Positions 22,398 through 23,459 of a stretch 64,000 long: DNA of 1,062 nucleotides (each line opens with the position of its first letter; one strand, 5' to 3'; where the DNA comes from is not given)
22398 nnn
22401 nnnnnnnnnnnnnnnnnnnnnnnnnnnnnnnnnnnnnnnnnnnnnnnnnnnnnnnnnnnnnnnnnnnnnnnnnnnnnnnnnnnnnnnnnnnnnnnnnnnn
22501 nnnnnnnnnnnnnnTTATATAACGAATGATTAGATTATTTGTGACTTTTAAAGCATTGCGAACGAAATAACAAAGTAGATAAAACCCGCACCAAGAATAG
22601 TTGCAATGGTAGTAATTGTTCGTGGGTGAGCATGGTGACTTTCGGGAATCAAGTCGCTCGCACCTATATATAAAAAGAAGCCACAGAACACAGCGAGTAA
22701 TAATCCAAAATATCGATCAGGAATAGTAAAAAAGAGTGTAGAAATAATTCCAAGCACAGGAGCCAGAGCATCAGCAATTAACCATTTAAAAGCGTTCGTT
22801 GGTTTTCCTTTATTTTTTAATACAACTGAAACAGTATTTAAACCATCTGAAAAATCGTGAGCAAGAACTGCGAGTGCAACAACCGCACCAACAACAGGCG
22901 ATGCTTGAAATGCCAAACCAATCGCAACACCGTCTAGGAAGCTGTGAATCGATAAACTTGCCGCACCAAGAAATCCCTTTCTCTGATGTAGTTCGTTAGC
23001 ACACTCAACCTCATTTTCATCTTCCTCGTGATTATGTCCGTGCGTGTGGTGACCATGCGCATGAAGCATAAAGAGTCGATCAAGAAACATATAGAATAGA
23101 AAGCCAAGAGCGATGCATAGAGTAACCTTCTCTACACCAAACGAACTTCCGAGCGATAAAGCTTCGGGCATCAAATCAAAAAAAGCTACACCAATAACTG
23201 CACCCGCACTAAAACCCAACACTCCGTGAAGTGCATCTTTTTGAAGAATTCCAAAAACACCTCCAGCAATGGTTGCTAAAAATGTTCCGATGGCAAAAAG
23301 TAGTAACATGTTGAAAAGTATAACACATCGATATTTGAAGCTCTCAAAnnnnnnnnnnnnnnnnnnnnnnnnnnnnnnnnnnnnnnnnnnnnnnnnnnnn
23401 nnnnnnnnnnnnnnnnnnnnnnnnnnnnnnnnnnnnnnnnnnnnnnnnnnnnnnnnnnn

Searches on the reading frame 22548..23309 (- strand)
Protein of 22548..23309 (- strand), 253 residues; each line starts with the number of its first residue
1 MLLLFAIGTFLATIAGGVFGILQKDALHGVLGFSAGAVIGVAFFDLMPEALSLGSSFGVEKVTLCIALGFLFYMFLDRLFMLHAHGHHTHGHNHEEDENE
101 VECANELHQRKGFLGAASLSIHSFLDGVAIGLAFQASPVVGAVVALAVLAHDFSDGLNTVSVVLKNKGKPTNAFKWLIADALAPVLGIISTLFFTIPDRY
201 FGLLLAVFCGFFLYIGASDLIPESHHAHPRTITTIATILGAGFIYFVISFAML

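Call 84: search_protein_families(library=pfam, proteins=[window:22548-23309:-], max_evalue=0.001)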
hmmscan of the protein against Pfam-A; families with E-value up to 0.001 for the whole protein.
window:22548-23309:- (253 aa): 1 family
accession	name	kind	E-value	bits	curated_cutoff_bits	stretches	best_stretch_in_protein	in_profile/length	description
PF02535.28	Zip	-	1.5e-22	80.7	35.1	2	87-246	155-321/323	ZIP Zinc transporter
